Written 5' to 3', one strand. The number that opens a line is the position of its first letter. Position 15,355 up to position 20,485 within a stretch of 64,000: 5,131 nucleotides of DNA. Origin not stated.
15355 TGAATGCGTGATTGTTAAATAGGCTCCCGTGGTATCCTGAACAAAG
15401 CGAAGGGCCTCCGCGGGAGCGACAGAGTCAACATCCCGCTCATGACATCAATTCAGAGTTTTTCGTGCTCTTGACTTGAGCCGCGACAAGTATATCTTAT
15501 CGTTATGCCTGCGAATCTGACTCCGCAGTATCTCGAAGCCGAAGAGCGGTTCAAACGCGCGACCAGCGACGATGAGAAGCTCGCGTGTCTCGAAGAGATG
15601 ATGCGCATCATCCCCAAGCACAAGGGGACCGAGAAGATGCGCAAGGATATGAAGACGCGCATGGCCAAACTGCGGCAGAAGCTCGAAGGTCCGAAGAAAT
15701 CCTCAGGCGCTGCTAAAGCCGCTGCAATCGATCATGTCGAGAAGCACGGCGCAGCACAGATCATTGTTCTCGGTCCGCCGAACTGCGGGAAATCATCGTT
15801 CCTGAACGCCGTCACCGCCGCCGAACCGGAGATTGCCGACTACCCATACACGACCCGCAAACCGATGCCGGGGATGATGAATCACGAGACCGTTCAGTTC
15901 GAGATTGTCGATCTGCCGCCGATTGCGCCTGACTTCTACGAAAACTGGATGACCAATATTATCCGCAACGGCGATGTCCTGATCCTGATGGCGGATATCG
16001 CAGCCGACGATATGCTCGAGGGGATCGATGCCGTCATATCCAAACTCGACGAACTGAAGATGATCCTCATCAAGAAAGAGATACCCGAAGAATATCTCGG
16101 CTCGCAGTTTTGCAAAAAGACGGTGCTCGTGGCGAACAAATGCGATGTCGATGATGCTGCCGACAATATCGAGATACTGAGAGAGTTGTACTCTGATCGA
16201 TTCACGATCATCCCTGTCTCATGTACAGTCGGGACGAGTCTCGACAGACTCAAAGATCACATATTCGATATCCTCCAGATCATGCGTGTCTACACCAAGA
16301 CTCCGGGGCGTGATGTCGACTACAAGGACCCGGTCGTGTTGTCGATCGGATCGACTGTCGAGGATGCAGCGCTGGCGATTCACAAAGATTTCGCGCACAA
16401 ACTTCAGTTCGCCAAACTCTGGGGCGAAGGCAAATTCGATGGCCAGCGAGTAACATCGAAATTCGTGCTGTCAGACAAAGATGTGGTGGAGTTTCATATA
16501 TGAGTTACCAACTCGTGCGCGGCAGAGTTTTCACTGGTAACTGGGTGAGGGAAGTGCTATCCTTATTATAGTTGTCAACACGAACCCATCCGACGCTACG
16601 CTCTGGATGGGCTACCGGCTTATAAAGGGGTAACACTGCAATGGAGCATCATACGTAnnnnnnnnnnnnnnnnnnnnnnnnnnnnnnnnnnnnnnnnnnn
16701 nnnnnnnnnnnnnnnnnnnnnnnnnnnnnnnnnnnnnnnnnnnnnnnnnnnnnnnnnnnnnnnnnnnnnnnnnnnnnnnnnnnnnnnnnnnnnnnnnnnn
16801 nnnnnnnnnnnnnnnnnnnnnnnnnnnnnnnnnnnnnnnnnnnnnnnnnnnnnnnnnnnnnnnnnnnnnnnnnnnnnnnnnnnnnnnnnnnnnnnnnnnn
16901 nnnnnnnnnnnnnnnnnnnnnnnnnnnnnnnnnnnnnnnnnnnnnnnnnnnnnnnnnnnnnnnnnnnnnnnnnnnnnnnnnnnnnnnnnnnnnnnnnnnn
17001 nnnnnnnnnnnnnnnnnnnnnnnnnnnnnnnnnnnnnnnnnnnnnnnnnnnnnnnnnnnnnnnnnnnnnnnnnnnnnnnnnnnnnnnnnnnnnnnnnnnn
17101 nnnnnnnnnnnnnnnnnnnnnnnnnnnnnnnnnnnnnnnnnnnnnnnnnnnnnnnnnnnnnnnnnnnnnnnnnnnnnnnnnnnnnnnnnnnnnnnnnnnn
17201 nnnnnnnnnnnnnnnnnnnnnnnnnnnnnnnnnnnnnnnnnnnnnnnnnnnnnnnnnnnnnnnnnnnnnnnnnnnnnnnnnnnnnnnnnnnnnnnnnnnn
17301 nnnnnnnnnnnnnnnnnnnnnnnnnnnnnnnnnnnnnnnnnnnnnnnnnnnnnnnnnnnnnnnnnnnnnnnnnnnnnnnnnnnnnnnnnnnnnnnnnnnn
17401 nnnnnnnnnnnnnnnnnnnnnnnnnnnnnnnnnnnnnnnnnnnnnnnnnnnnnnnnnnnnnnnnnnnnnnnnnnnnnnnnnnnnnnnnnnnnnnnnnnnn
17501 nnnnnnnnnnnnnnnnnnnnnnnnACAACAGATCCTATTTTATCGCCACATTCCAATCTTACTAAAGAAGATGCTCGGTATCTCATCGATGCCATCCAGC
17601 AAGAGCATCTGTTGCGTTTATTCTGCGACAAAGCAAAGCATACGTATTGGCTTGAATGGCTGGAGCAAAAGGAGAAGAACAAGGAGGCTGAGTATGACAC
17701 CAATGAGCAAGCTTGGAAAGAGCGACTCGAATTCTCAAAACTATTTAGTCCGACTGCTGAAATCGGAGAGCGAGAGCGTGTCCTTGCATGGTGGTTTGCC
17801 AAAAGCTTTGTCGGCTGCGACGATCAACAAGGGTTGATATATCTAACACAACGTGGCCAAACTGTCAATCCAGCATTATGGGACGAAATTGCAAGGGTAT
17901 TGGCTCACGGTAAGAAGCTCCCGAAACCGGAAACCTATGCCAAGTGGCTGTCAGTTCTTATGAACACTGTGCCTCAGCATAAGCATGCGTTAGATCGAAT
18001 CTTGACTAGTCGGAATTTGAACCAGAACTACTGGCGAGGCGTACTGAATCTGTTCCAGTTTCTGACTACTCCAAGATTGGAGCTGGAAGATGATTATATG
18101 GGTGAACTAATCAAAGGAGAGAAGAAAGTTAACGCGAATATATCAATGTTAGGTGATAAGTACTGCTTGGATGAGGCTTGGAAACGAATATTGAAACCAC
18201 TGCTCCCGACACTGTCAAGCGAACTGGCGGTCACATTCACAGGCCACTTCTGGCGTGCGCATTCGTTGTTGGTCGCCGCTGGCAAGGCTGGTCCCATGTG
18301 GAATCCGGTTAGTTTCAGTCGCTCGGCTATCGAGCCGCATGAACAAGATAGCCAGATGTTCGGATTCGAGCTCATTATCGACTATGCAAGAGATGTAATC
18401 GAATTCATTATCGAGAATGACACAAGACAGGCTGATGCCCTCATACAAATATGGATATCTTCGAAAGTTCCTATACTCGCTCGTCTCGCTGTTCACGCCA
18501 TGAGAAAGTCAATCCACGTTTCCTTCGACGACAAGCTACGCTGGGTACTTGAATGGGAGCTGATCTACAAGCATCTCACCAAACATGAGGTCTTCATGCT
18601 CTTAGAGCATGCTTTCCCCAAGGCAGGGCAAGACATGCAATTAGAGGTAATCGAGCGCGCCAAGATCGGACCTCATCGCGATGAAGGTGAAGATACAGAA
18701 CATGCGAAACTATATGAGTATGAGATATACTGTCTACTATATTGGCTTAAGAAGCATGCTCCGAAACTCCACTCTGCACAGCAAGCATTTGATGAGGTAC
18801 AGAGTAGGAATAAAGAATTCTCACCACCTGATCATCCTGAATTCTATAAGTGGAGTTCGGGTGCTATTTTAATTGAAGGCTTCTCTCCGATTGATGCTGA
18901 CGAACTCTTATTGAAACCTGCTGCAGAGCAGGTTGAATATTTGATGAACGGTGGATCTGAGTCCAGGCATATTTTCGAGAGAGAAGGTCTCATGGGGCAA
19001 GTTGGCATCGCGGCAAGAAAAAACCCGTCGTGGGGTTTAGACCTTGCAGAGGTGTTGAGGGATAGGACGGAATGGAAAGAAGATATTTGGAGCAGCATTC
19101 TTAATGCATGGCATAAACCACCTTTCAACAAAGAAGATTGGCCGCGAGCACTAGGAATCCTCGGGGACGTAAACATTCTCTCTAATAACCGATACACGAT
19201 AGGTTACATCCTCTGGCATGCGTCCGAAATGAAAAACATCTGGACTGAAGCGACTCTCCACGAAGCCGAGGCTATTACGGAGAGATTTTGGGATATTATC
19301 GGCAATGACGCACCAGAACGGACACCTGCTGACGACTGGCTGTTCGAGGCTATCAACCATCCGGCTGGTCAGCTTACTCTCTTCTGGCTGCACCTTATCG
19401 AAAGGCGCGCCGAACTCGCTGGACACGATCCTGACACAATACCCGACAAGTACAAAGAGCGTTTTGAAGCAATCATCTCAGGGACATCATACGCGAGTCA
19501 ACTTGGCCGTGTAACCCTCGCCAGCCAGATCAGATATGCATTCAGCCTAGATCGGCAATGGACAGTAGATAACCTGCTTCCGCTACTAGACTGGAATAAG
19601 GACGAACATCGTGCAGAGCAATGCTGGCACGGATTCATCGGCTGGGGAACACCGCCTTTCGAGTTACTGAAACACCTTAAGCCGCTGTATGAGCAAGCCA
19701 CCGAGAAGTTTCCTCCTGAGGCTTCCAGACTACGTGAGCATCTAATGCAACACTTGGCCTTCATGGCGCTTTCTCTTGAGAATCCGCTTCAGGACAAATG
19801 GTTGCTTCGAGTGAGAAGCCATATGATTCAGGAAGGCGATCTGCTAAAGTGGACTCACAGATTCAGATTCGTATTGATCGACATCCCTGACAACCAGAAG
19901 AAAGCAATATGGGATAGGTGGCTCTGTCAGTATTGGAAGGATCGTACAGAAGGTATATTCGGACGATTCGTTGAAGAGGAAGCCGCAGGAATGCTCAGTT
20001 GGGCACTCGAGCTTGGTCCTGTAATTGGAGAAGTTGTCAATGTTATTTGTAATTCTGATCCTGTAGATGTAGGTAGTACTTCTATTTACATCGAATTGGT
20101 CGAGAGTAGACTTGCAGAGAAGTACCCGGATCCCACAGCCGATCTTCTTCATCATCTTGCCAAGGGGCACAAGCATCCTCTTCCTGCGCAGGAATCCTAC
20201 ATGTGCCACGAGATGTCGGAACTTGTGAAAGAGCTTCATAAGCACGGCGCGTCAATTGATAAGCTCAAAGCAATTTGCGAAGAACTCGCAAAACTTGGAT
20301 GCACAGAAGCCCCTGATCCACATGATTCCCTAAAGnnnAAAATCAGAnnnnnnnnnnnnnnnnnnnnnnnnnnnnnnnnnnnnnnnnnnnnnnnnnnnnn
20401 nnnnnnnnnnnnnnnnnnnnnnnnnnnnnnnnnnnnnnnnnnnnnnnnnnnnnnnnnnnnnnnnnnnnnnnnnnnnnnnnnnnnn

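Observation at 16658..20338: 1226-aa SIR2-domain protein inserted between housekeeping genes: candidate anti-phage NAD+-depleting defense protein (DSR-like)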

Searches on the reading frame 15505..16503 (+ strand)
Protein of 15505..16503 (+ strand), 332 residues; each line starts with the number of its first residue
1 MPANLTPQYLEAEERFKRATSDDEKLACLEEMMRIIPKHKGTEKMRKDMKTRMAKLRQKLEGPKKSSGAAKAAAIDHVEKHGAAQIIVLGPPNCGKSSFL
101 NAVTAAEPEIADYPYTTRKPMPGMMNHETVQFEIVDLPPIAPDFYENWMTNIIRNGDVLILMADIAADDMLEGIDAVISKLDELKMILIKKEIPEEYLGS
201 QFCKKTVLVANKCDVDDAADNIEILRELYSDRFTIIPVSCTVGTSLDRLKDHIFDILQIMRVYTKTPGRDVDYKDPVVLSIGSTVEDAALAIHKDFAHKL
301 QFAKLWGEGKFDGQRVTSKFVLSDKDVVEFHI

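Call 9: search_protein_families(library=pfam, proteins=[window:15505-16500:+], max_evalue=0.001)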
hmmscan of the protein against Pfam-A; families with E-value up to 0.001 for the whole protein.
window:15505-16500:+ (332 aa): 4 families
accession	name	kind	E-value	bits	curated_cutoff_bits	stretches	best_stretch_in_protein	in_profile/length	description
PF01926.29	MMR_HSR1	-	1.9e-15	57.4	21.9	1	86-185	2-106/113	50S ribosome-binding GTPase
PF02824.27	TGS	-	4.5e-11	43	22.2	1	260-330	1-58/60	TGS domain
PF02421.24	FeoB_N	-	4.3e-10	39.8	27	1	85-139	2-56/156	Ferrous iron transport protein B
PF16897.10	MMR_HSR1_Xtn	-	3.2e-05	24.3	35.2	1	204-258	56-105/106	C-terminal region of MMR_HSR1 domain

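Call 19: search_protein_families(library=padloc, proteins=[window:15505-16500:+], max_evalue=0.01)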
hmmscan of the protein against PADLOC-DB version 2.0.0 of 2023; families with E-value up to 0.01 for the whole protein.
window:15505-16500:+ (332 aa): 2 families
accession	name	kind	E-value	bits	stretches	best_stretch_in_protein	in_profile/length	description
PDLC01515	Csx3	-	0.0049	14.5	1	82-118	5-41/183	"CAS-I,CAS-III; associated"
PDLC01045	Csx3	-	0.0082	13.4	0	79-118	102-142/286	Csx3-AAA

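Call 20: find_related_loci(query=window:15505-16500:+, collection=genome_contigs, flank=10000)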
Query window:15505-16500:+ (332 aa) in genome_contigs; peptide patterns used: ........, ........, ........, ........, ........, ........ (x = any residue, [..] = any of these).
88 stretches matched a pattern; 12 encode a relative of the query (tblastn E <= 1e-3); 12 distinct loci.
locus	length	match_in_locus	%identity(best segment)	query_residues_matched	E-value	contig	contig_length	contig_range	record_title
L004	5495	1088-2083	89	1-332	0e+0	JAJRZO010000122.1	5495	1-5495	MAG: Candidatus Zixiibacteriota bacterium isolate Dive96_bin4.201 k141_1514883, whole genome shotgun sequence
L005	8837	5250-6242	75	1-332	1e-178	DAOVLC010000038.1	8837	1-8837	MAG TPA_asm: Candidatus Zixiibacteriota bacterium isolate CSMAG_1435 CSMAG_1435_k141_1638168_length_8837_cov_14.0000, wh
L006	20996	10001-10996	73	1-332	1e-175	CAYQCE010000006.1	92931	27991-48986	MAG TPA_asm: uncultured Ignavibacteria bacterium isolate SRP141376_co4_284 genome assembly, contig: NODE_371_length_9293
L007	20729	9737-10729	50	1-332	2e-110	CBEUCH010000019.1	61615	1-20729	MAG TPA_asm: uncultured bacterium isolate SRR19160658_binner12_Refined_30 genome assembly, contig: ERZ26800495.28, whole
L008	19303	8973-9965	50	1-332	5e-109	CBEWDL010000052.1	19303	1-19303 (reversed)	MAG TPA_asm: uncultured bacterium isolate SRR12059192_binner23_Refined_3 genome assembly, contig: ERZ26875191.56, whole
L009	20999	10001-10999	47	1-332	2e-101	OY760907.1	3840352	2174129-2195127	MAG: uncultured candidate division Zixibacteria bacterium isolate 2d357583-1faf-4436-89ad-6f0e4817d39a genome assembly,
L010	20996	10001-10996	47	1-332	4e-96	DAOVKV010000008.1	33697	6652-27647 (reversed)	MAG TPA_asm: bacterium isolate CSMAG_1428 CSMAG_1428_k141_3377752_length_33697_cov_16.1818, whole genome shotgun sequenc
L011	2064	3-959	45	14-332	3e-96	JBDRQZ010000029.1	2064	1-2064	MAG: bacterium isolate MEGAHIT-group-2.70 k141_363087, whole genome shotgun sequence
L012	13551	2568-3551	43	1-332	1e-87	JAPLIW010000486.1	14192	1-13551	MAG: Deltaproteobacteria bacterium isolate LacPavin_0920_SED5_MAG_56_12 LacPavin_0920_SED5_scaffold_2434317, whole genom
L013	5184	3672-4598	38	1-332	3e-70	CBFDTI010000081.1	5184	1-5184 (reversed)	MAG TPA_asm: uncultured bacterium isolate SRR6823440_binner123_Refined_58 genome assembly, contig: ERZ650341.11542, whol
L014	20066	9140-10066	38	1-332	4e-70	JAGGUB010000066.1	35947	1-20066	MAG: candidate division WOR-3 bacterium isolate AUK063 PB_MBMC_017_c_000000000021, whole genome shotgun sequence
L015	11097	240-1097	36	1-332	3e-60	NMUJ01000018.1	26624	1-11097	MAG: candidate division bacterium WOR-3 4484_18 ex4484_18_scaffold_11001, whole genome shotgun sequence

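Call 69: find_encoding_contigs(protein=window:15505-16503:+, flank=8000, max_places=10)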
Protein window:15505-16503:+ (332 aa): 4 contigs read that carry it; 3 places shown.
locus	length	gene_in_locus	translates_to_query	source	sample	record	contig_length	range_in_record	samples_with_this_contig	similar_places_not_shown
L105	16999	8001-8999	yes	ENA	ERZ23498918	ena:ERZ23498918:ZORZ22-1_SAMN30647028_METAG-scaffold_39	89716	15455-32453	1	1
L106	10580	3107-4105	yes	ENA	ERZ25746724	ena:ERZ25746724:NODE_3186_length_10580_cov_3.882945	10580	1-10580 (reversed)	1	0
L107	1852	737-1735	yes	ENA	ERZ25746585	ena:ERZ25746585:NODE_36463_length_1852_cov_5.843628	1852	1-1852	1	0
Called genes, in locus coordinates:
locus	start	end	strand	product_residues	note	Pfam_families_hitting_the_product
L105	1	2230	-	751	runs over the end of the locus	PF00390:malic, PF03949:Malic_M, PF01515:PTA_PTB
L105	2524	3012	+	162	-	PF04677:CwfJ_C_1 (weak), PF11969:DcpS_C (weak), PF01230:HIT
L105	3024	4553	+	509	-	PF00330:Aconitase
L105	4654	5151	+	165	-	PF00694:Aconitase_C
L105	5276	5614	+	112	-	PF01740:STAS, PF13466:STAS_2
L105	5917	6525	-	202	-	PF01205:Impact_N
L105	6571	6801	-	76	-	-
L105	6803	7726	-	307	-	PF14520:HHH_5 (weak), PF02481:DNA_processg_A, PF18306:LDcluster4 (weak)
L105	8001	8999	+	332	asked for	PF01926:MMR_HSR1, PF02421:FeoB_N, PF02824:TGS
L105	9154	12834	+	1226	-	PF13289:SIR2_2, PF13212:DUF4020 (faint)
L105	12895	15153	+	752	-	PF18072:FGAR-AT_linker, PF00586:AIRS, PF02769:AIRS_C, PF00586:AIRS, PF02769:AIRS_C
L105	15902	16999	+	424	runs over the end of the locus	PF01555:N6_N4_Mtase, PF00565:SNase (weak)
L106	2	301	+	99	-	?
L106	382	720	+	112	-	PF01740:STAS, PF13466:STAS_2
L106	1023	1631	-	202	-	PF01205:Impact_N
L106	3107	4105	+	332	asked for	PF01926:MMR_HSR1, PF02421:FeoB_N, PF02824:TGS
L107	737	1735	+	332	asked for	PF01926:MMR_HSR1, PF02421:FeoB_N, PF02824:TGS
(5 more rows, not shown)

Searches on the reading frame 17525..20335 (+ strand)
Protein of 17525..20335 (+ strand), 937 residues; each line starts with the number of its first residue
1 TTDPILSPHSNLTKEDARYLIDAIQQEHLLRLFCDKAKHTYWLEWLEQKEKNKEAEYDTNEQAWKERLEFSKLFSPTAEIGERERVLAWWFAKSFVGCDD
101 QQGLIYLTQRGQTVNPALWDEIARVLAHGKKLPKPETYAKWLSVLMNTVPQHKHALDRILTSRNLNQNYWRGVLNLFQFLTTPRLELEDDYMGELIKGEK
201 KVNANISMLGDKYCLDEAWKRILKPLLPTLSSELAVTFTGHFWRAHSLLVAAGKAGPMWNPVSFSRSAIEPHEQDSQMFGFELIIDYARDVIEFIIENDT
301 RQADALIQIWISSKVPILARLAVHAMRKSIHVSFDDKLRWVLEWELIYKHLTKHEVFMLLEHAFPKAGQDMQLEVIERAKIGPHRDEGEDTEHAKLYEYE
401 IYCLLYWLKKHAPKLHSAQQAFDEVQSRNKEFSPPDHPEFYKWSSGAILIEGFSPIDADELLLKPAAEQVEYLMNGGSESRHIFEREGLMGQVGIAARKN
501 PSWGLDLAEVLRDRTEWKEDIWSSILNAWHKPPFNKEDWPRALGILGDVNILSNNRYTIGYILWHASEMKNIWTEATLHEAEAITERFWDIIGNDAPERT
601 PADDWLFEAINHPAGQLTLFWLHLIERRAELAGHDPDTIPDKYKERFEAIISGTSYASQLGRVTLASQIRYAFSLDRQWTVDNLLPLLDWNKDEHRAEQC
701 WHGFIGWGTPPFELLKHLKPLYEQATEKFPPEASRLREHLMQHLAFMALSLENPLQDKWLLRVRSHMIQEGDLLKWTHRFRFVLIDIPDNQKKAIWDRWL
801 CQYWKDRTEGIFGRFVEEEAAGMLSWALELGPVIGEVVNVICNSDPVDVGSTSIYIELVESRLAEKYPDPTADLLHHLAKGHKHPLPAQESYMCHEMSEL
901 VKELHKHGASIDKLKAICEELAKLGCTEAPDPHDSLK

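Call 99: search_protein_representatives(protein=window:17525-20335:+)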
Query: 937 residues. Proteins with E-value up to 0.001 (for the whole library): 2254; up to 1e-10: 1417; up to 1e-30: 743. The best 150 are listed.
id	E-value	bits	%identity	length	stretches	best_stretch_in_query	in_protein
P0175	1.6e-229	781.0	43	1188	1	22-936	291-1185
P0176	2.4e-152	525.6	35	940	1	66-929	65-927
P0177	2.0e-146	506.0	44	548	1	398-933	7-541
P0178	5.9e-139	481.3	34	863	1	64-930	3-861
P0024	1.4e-138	480.0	34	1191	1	69-930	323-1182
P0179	5.0e-138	478.2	33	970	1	64-932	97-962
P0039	1.9e-134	466.4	33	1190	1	14-930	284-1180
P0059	5.2e-132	458.3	35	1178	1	72-926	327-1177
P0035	1.5e-130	453.4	34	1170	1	11-926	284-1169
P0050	3.9e-130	452.1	34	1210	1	18-930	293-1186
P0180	6.6e-130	451.3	32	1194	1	15-929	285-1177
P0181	1.1e-129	450.5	32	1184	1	64-929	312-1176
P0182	4.2e-129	448.7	34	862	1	84-932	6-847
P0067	1.9e-128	446.5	32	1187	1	72-931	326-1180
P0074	4.3e-127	442.0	31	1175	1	44-927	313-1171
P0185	1.7e-125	436.7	31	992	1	64-927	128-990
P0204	1.1e-111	391.0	29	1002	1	84-929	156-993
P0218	2.9e-104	366.5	30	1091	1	15-930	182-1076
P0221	2.4e-103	363.4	30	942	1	63-935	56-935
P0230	2.6e-100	353.4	29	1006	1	66-930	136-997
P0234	5.1e-99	349.1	31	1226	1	65-930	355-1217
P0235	1.6e-98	347.5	29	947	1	64-929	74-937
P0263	2.3e-88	313.8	29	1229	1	13-930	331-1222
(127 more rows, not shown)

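Call 101: search_protein_families(library=pfam, proteins=[P0176, P0179, P0185, P0204, P0230, P0218, P0235, P0221, P0263], max_evalue=0.001)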
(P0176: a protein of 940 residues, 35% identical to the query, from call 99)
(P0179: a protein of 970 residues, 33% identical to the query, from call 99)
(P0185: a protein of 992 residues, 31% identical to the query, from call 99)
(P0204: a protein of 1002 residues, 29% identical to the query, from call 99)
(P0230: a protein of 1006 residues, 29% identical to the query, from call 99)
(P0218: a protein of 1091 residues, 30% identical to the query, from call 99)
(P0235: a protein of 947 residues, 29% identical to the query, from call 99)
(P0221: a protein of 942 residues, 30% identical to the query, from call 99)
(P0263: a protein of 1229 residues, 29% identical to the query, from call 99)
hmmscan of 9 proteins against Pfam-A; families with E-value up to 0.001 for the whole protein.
P0176 (940 aa): 1 family
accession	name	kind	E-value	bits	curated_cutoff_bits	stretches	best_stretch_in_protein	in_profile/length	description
PF13212.11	DUF4020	-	2.1e-08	34.6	22.7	1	761-917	13-180/182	Domain of unknown function (DUF4020)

P0179 (970 aa): 1 family
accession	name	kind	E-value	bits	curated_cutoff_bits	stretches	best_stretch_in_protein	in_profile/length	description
PF13212.11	DUF4020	-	4.2e-09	36.8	22.7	1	794-918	14-149/182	Domain of unknown function (DUF4020)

P0185 (992 aa): 1 family
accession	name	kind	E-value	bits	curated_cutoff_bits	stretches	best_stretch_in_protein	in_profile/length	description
PF13212.11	DUF4020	-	7.1e-05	23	22.7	1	827-970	13-167/182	Domain of unknown function (DUF4020)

P0204 (1002 aa): 1 family
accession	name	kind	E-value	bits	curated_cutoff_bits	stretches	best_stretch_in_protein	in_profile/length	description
PF13212.11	DUF4020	-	4.9e-09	36.6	22.7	1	828-916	14-106/182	Domain of unknown function (DUF4020)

P0230 (1006 aa): 1 family
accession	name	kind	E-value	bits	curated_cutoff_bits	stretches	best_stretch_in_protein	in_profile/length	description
PF13212.11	DUF4020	-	1.5e-05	25.3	22.7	1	833-969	15-163/182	Domain of unknown function (DUF4020)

P0218 (1091 aa): 2 families
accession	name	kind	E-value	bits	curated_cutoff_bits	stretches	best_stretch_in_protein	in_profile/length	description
PF13289.12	SIR2_2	-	4.9e-18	66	24.5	1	7-113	3-111/141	SIR2-like domain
PF13212.11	DUF4020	-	4.3e-05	23.8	22.7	1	911-1037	14-151/182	Domain of unknown function (DUF4020)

P0235 (947 aa): 0 families

P0221 (942 aa): 1 family
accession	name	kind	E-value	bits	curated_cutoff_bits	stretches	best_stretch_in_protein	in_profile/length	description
PF13212.11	DUF4020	-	0.00021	21.5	22.7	0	796-888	45-148/182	Domain of unknown function (DUF4020)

P0263 (1229 aa): 2 families
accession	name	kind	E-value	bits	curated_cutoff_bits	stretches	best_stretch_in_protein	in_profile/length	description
PF13289.12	SIR2_2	-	2.3e-19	70.3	24.5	1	153-284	2-140/141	SIR2-like domain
PF13212.11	DUF4020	-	6.8e-09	36.1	22.7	1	1058-1195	13-164/182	Domain of unknown function (DUF4020)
